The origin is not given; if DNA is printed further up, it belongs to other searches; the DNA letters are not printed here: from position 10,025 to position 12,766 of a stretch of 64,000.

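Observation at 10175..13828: PglC-type phosphoglycosyltransferase fused to a PglF/CapD dehydratase, next to a PglE-like aminotransferase (diNAcBac/QuiNAc4N-type initiating sugar)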

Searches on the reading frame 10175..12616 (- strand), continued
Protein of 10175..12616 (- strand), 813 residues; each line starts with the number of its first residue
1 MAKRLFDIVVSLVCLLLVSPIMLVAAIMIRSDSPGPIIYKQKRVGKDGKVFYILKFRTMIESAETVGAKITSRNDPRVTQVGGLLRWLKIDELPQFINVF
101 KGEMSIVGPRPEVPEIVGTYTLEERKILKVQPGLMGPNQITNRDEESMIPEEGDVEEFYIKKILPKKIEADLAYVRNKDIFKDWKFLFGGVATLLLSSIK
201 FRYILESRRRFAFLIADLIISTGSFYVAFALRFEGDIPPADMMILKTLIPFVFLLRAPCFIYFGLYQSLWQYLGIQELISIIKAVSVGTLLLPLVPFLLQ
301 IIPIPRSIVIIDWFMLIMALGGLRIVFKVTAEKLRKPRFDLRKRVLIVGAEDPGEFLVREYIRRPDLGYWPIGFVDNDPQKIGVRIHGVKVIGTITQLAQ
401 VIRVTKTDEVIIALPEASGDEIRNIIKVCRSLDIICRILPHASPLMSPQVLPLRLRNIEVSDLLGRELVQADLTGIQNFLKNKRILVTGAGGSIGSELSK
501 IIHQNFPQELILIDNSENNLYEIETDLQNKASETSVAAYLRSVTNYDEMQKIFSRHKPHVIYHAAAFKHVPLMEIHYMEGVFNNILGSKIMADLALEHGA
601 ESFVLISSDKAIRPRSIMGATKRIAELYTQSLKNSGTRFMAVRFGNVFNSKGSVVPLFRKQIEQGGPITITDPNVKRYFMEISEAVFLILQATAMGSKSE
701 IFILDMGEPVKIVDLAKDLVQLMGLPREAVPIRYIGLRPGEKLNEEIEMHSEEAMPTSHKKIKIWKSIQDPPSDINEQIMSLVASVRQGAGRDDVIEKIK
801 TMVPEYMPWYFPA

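Call 14: search_solved_structures(query=window:10175-12616:-, max_evalue=1e-10, show_alignments=3)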
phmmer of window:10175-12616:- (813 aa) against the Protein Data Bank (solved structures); distinct sequences matched with E-value up to 1e-10: 20.
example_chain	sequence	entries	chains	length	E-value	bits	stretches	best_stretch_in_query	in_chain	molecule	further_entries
5bjw_A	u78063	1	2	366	9.4e-79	268.8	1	456-782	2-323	WlaL protein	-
5bju_A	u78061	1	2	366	2.4e-78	267.4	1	456-782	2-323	WlaL protein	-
5bjx_A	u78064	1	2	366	6.4e-78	266.1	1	456-782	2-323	WlaL protein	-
5bjy_A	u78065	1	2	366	1.6e-77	264.7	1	456-782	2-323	WlaL protein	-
5bjv_A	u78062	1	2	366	8.1e-77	262.4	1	456-782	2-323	WlaL protein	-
6bwc_A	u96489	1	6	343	4.5e-42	147.5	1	479-753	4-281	Polysaccharide biosynthesis protein CapD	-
4j2o_A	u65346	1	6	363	3.2e-39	138.1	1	478-748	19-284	UDP-N-acetylglucosamine 4,6-dehydratase/5-epimerase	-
2gn4_A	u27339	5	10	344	4.7e-32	114.4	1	475-748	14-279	UDP-GlcNAc C6 dehydratase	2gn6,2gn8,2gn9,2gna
3vvb_A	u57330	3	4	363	5.3e-30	107.6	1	481-752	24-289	CapE | Capsular polysaccharide synthesis enzyme Cap8E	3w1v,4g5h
3vvc_A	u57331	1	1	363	1.9e-29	105.8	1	481-752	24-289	Capsular polysaccharide synthesis enzyme Cap8E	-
3pvz_A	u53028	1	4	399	2e-24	89.2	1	469-720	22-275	UDP-N-acetylglucosamine 4,6-dehydratase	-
9s8l_A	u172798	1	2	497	3.5e-24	88.3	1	3-145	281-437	UDP-Gal::undecaprenolphosphate Gal-1-P transferase WbaP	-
30wc_A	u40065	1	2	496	3.5e-24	88.3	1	3-145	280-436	Undecaprenyl-phosphate galactose phosphotransferase WbaP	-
30us_A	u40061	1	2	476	3.5e-24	88.3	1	3-145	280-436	UDP-Gal::undecaprenolphosphate Gal-1-P transferase WbaP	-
9s7s_A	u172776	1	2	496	3.8e-24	88.2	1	3-145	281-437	UDP-Gal::undecaprenolphosphate Gal-1-P transferase WbaP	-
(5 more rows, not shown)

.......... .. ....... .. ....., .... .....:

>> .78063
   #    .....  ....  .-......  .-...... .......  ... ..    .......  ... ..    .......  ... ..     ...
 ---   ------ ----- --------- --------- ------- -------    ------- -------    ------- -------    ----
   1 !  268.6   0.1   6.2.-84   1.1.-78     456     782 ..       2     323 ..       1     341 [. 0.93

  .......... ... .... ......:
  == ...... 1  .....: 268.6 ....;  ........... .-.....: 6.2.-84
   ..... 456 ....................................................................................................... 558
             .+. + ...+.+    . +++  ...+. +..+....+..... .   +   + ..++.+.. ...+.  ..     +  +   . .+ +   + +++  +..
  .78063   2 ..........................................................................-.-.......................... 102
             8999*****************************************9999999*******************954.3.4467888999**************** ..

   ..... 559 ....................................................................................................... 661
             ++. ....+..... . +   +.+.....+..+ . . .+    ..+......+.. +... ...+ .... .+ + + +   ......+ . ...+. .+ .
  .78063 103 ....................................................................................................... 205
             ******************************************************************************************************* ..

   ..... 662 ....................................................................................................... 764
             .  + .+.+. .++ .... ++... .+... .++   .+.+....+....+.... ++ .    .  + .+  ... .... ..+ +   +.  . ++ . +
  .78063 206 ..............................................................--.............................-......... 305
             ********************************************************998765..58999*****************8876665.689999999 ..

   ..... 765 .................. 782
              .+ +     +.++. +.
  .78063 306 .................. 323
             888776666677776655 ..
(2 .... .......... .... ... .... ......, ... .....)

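Call 27: find_related_loci(query=A1, collection=genome_contigs, flank=8000)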
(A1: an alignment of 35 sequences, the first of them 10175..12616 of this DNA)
Query A1 (813 aa) in genome_contigs; peptide patterns used: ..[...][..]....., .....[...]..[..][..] (x = any residue, [..] = any of these).
600 stretches matched a pattern (row limit reached: there are more); 598 encode a relative of the query (tblastn E <= 1e-3); the best 80 are kept; 80 distinct loci.
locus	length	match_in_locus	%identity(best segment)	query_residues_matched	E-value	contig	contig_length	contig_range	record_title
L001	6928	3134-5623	37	1-808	1e-151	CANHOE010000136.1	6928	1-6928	MAG: Burkholderiales bacterium isolate RE-23may17-910 genome assembly, contig: RE-23may17-C64425, whole genome shotgun s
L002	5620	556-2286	43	235-807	3e-147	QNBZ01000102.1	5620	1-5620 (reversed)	MAG: Planctomycetota bacterium isolate B140_G9 B140_Guay9_scaffold_26281, whole genome shotgun sequence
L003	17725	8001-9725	43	248-808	3e-144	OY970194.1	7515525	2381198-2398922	MAG: Sedimentisphaerales bacterium isolate MFD00905.bin.c.1 genome assembly, chromosome: 1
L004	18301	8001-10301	35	1-764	2e-144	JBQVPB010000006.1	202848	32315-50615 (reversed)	MAG: Methylophilus sp. isolate NL0208PS_5 k141_118731_length_202848_cov_122.9892, whole genome shotgun sequence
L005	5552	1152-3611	35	26-784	1e-145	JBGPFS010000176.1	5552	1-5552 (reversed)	MAG: Candidatus Limnocylindria bacterium isolate OBJ_0618_7090110_61 k141_7856950_length_5552_cov_12.0231, whole genome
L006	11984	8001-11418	40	3-808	5e-136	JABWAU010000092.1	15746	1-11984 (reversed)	MAG: Anaerolineales bacterium isolate MAG_12 scaffold_4099, whole genome shotgun sequence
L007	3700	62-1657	44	226-758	9e-140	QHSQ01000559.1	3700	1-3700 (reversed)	MAG: Candidatus Rokuibacteriota bacterium isolate AR27 14_0903_09_40cm_scaffold_60858_curated, whole genome shotgun sequ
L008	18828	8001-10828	39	209-806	2e-132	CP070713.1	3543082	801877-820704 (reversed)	MAG: Myxococcales bacterium isolate bin5 chromosome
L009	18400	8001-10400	35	23-812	5e-132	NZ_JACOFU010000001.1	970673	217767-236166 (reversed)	Undibacterium amnicola strain KCTC 52442 1, whole genome shotgun sequence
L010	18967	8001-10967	40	3-806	6e-132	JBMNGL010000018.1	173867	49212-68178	MAG: Syntrophomonadaceae bacterium isolate SBF912LR0HQ0188 contig_5886, whole genome shotgun sequence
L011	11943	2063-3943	39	207-813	8e-132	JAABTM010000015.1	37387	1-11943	MAG: Desulfobacteraceae bacterium isolate S23.Bin075 Scaffold_484, whole genome shotgun sequence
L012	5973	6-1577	42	265-785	5e-131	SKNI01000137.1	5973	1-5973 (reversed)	MAG: Myxococcales bacterium isolate CSSed162cmA_285 CSSed16-2cmA-64551, whole genome shotgun sequence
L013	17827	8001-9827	38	202-808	2e-130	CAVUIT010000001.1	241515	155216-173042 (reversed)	MAG: uncultured delta proteobacterium isolate MFD01872.bin.2.115 genome assembly, contig: contig_109145, whole genome sh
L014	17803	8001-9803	38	207-809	3e-129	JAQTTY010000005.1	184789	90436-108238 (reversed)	MAG: Gallionella sp. isolate STB_51 NODE_170_length_184789_cov_56.207379_Sandtown_B, whole genome shotgun sequence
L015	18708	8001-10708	38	208-806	4e-129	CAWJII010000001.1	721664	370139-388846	MAG: uncultured delta proteobacterium isolate MFD03804.bin.1.151 genome assembly, contig: contig_15021, whole genome sho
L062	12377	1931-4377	37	1-806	4e-146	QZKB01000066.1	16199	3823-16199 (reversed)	MAG: Ignavibacteriales bacterium isolate SURF_24 Ga0104751_1005183, whole genome shotgun sequence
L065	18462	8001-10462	38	1-810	1e-148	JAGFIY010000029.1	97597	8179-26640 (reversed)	MAG: Melioribacteraceae bacterium isolate mag.9 k127_4356232, whole genome shotgun sequence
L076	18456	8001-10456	36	1-806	2e-137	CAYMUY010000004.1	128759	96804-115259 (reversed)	MAG TPA_asm: uncultured Thiobacillus sp. isolate binchicken_co284_52 genome assembly, contig: NODE_255_length_128759_cov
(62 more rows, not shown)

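Call 28: find_encoding_contigs(protein=P0015, flank=8000, max_places=2)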
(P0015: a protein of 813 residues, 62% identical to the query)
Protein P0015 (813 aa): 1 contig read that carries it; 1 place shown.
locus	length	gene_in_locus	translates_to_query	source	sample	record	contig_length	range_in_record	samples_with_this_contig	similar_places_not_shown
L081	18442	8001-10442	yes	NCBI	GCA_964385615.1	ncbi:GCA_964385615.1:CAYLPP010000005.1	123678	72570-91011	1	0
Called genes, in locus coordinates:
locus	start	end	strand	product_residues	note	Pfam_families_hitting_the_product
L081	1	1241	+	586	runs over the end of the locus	PF13231:PMT_2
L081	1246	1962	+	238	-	PF00535:Glycos_transf_2, PF13641:Glyco_tranf_2_3 (weak)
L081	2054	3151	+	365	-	PF13231:PMT_2 (weak)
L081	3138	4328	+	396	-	PF03721:UDPG_MGDP_dh_N, PF00984:UDPG_MGDP_dh (weak), PF03720:UDPG_MGDP_dh_C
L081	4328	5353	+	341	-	PF01370:Epimerase, PF04321:RmlD_sub_bind (faint), PF07993:NAD_binding_4 (faint), PF13460:NAD_binding_10, PF16363:GDP_Man_Dehyd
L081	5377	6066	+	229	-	PF00535:Glycos_transf_2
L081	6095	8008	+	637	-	-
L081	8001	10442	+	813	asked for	PF02397:Bac_transf, PF13727:CoA_binding_3, PF04321:RmlD_sub_bind, PF01073:3Beta_HSD (faint), PF01370:Epimerase, PF02719:Polysacc_synt_2, PF16363:GDP_Man_Dehyd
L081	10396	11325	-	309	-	PF01571:GCV_T, PF08669:GCV_T_C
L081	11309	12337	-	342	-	PF00730:HhH-GPD, PF14815:NUDIX_4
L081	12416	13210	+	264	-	PF00303:Thymidylat_synt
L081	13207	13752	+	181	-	PF00186:DHFR_1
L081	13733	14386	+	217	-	PF00753:Lactamase_B, PF12706:Lactamase_B_2 (weak)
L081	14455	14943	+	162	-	PF13174:TPR_6 (faint), PF13374:TPR_10 (faint), PF13424:TPR_12 (faint), PF13428:TPR_14 (faint), PF00515:TPR_1 (weak), PF07719:TPR_2 (weak), PF21033:RMD1-3 (weak), PF13431:TPR_17 (weak), +7 more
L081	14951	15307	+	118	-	PF00507:Oxidored_q4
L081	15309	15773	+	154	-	PF01058:Oxidored_q6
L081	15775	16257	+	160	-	PF00329:Complex1_30kDa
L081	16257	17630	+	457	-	PF00346:Complex1_49kDa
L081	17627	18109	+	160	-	PF01257:2Fe-2S_thioredx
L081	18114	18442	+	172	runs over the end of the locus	PF27161:HI_0983 (weak)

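Call 29: find_encoding_contigs(protein=P0055, flank=8000, max_places=2)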
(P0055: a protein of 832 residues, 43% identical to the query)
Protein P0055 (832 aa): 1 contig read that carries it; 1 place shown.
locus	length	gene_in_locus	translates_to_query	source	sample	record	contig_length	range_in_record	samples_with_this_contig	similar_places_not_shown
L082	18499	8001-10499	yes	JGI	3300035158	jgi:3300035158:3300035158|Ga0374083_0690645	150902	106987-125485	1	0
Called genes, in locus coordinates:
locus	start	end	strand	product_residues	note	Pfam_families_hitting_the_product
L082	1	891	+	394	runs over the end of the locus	PF13439:Glyco_transf_4, PF13579:Glyco_trans_4_4 (weak), PF00534:Glycos_transf_1, PF13692:Glyco_trans_1_4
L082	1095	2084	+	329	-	PF01075:Glyco_transf_9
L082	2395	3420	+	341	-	PF01041:DegT_DnrJ_EryC1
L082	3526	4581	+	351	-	PF00535:Glycos_transf_2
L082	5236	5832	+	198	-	PF01075:Glyco_transf_9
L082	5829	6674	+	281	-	PF05050:Methyltransf_21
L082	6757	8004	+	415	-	PF01041:DegT_DnrJ_EryC1, PF00155:Aminotran_1_2 (weak), PF01212:Beta_elim_lyase (weak)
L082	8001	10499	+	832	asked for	PF02397:Bac_transf, PF13727:CoA_binding_3, PF01370:Epimerase, PF02719:Polysacc_synt_2, PF04321:RmlD_sub_bind, PF16363:GDP_Man_Dehyd (weak)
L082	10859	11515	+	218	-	PF13441:Gly-zipper_YMGG, PF13488:Gly-zipper_Omp (weak), PF27507:DjlA_TM (faint), PF00691:OmpA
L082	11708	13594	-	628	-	PF00069:Pkinase, PF07714:PK_Tyr_Ser-Thr, PF00515:TPR_1 (weak), PF13371:TPR_9, PF00515:TPR_1, PF07719:TPR_2, PF13181:TPR_8 (weak), PF00515:TPR_1, +19 more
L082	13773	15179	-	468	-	PF13487:HD_5, PF01966:HD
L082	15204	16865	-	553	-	PF13646:HEAT_2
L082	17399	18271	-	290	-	PF00881:Nitroreductase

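Call 30: find_encoding_contigs(protein=P0096, flank=8000, max_places=2)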
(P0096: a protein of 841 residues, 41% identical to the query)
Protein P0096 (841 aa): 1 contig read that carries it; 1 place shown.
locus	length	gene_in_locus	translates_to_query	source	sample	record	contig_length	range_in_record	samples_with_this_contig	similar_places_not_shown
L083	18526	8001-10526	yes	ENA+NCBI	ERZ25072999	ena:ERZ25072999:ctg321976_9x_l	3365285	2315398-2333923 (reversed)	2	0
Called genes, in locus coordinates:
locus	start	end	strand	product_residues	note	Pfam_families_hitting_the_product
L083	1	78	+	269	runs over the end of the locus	PF00456:Transketolase_N, PF13292:DXP_synthase_N (faint), PF00676:E1_dh (weak), PF09364:XFP_N (weak)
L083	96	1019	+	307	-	PF02779:Transket_pyr, PF02780:Transketolase_C, PF22613:Transketolase_C_1 (weak)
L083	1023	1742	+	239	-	PF02397:Bac_transf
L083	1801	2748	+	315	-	PF03372:Exo_endo_phos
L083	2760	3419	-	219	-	PF04231:Endonuclease_1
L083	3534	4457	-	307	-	PF02563:Poly_export, PF10531:SLBB (weak), PF22461:SLBB_2, PF10531:SLBB, PF22461:SLBB_2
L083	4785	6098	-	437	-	PF10082:BBP2_2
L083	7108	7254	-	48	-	-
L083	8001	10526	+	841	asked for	PF02397:Bac_transf, PF13727:CoA_binding_3, PF01073:3Beta_HSD, PF01370:Epimerase, PF02719:Polysacc_synt_2, PF04321:RmlD_sub_bind, PF16363:GDP_Man_Dehyd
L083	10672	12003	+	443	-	PF03446:NAD_binding_2, PF03721:UDPG_MGDP_dh_N, PF00984:UDPG_MGDP_dh, PF03720:UDPG_MGDP_dh_C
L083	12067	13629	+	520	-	PF01408:GFO_IDH_MocA, PF22725:GFO_IDH_MocA_C3, PF02894:GFO_IDH_MocA_C (weak), PF25084:LbH_EIF2B, PF00132:Hexapep, PF25087:GMPPB_C (weak)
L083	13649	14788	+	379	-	PF00266:Aminotran_5, PF01041:DegT_DnrJ_EryC1, PF01053:Cys_Met_Meta_PP, PF01212:Beta_elim_lyase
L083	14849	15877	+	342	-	PF00106:adh_short (weak), PF01073:3Beta_HSD, PF01370:Epimerase, PF02719:Polysacc_synt_2, PF04321:RmlD_sub_bind, PF07993:NAD_binding_4 (faint), PF16363:GDP_Man_Dehyd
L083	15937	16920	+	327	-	PF00535:Glycos_transf_2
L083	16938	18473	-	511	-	-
